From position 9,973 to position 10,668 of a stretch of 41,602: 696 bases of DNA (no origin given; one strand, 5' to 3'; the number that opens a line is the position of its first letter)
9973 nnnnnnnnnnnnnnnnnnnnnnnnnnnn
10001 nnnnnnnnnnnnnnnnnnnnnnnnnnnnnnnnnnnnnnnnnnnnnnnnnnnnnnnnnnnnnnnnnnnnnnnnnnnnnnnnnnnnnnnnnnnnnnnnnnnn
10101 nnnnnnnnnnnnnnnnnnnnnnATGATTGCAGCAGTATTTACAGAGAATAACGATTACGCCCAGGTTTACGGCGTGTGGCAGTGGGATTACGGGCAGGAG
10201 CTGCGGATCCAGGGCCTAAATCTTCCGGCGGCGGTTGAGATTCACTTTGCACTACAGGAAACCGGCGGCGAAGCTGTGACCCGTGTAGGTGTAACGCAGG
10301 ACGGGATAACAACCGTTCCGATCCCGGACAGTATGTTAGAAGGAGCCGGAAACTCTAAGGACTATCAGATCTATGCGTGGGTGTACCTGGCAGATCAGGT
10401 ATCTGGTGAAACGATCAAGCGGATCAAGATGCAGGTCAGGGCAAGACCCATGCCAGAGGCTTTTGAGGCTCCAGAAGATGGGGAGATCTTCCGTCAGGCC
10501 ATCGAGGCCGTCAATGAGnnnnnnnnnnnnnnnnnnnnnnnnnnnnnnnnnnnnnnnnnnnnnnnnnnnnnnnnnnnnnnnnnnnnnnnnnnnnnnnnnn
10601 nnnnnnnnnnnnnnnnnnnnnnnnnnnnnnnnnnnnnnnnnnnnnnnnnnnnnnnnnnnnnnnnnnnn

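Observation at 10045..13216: Insulated fibre-like cassette with a CBM5/12 partner inserted in the head-morphogenesis module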

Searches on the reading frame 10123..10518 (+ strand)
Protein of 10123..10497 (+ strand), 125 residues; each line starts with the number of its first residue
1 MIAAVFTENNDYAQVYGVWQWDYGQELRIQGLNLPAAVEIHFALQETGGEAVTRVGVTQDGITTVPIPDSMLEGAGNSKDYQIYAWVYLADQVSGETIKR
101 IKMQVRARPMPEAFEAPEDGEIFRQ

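Call 55: search_protein_representatives(protein=window:10123-10497:+)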
Query: 125 residues. Proteins with E-value up to 0.001 (for the whole library): 3169; up to 1e-10: 1206; up to 1e-30: 267. The best 150 are listed.
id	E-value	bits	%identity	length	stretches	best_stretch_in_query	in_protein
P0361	6.9e-64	229.6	82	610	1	1-125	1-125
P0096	2.2e-61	221.5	81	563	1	1-125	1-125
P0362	5.4e-56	204.1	76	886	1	1-124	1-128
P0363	2.1e-55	202.2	77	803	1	1-124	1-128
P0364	5.2e-53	194.5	70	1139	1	1-125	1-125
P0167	1.5e-49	183.3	65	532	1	1-125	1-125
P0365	1.5e-49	183.3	67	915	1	1-124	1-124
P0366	4.2e-49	181.9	66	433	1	1-125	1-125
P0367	4.9e-49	181.6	65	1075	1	1-125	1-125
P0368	1.9e-48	179.7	65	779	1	1-124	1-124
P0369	3.0e-48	179.1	66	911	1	1-124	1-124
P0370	1.3e-47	177.0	56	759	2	1-125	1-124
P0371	1.4e-47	177.0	64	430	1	1-124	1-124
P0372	2.8e-47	175.9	64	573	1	1-125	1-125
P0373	5.6e-47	175.0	63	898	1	1-125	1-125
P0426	1.5e-40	154.2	54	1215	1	1-125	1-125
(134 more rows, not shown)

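Call 61: search_solved_structures(query=A4, max_evalue=10, show_alignments=3)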
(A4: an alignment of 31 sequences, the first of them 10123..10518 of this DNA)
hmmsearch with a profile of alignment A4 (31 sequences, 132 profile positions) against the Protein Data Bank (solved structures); distinct sequences matched with E-value up to 10: 2.
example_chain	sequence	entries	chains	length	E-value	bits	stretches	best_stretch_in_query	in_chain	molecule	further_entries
6dtk_A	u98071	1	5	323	0.26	14.1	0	53-73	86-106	Superoxide dismutase C111S/D83S-C111S HETERODIMER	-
7ui9_a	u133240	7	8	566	1.2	12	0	64-94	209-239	Mediator of RNA polymerase II transcription subunit 1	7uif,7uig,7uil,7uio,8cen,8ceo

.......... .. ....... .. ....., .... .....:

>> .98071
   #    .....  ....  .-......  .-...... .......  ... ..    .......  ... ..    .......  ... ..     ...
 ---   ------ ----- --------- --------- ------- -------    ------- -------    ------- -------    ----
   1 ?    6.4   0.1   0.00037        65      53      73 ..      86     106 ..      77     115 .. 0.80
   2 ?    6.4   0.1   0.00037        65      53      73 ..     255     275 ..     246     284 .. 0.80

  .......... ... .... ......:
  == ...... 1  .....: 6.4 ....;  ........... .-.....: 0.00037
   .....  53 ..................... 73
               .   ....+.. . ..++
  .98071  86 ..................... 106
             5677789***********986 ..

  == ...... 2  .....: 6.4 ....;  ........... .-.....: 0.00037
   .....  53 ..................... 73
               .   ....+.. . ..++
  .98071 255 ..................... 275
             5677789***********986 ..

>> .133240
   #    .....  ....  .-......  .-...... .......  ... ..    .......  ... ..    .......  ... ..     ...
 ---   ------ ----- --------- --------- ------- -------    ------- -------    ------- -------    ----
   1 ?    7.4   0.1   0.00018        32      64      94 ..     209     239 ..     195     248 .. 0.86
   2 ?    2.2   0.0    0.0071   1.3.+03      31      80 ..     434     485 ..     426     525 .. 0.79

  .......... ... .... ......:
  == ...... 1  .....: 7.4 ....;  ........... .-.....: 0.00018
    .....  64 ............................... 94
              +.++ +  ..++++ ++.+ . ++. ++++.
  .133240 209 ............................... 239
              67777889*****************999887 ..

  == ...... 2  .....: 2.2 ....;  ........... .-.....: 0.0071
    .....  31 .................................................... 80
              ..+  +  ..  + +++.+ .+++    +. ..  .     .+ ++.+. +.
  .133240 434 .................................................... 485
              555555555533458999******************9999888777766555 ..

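Call 62: search_protein_families(library=pfam, alignment_id=A4, max_evalue=1)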
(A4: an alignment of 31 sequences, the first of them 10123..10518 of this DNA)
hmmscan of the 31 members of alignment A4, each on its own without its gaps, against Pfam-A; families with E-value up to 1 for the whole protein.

A. member 1, window:10123-10518:+ (132 aa): 0 families

B. families by the number of members that match (of 31 scanned): 5 families
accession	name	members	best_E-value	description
PF06301.17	Lambda_Kil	1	0.084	Bacteriophage lambda Kil protein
PF23571.1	GH3_M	1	0.13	GH3 family central domain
PF04704.19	Zfx_Zfy_act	1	0.19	Zfx/Zfy transcription activation region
PF17659.7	RADX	1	0.21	RPA-related protein RADX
PF23087.1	MRH_ELAPOR1_9th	1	0.24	ELAPOR1-like, mannose 6-phosphate receptor homology domain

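Call 67: find_related_loci(query=A4, collection=viral_contigs, flank=7000)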
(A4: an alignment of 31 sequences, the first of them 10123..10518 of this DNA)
Query A4 (132 aa) in viral_contigs; peptide patterns used: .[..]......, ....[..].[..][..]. (x = any residue, [..] = any of these).
600 stretches matched a pattern (row limit reached: there are more); 539 encode a relative of the query (tblastn E <= 1e-3); the best 80 are kept; 80 distinct loci.
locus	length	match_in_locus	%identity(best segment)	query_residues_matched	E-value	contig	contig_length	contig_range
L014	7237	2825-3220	98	1-132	5e-90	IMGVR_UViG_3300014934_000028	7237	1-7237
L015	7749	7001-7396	100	1-132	5e-90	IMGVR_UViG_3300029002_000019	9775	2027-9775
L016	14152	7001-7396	98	1-132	5e-90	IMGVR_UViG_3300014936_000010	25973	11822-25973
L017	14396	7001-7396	98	1-132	2e-89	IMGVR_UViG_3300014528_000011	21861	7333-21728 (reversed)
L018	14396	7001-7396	98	1-132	2e-89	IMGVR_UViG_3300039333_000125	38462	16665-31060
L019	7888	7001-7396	98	1-132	1e-89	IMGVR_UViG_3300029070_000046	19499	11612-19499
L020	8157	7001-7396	98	1-132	1e-89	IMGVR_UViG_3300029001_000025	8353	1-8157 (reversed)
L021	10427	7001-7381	80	1-127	1e-70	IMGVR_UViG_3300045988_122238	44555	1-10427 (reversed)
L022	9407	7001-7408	74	1-132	1e-70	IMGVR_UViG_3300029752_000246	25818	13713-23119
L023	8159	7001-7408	75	1-132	5e-70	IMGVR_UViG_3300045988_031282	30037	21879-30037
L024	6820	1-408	74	1-132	4e-69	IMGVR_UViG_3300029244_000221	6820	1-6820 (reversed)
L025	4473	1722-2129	74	1-132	3e-69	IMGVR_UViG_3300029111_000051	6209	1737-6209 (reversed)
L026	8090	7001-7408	74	1-132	4e-69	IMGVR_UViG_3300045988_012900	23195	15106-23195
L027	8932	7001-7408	73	1-132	5e-69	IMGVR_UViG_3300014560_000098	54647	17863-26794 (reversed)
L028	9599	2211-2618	74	1-132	6e-69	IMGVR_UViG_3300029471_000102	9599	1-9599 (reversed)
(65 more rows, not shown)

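Call 68: predict_structure(alignment_id=A4)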
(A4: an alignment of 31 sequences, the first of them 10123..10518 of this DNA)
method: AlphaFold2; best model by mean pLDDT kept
length: 132 residues; sequences in the alignment: 31
mean_pLDDT: 84.6   pTM: 0.74
mean pLDDT of the five models: 84.6, 84.4, 84.4, 83.8, 82.8
residues with pLDDT >= 90: 85; 70-90: 19; 50-70: 20; < 50: 8
segments of 3 or more residues with pLDDT < 50: 91-95
pLDDT, mean of each block of 10 residues (from residue 1): 91 95 96 92 91 95 97 92 90 61 95 59 53 48
secondary structure, 60 per line:
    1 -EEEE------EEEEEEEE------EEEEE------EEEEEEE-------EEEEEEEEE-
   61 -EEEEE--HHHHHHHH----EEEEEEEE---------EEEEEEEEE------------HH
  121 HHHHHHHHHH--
elements in order: E2-5 E12-19 E26-30 E37-43 E51-59 E62-66 H69-76 E81-88 E98-106 H119-130
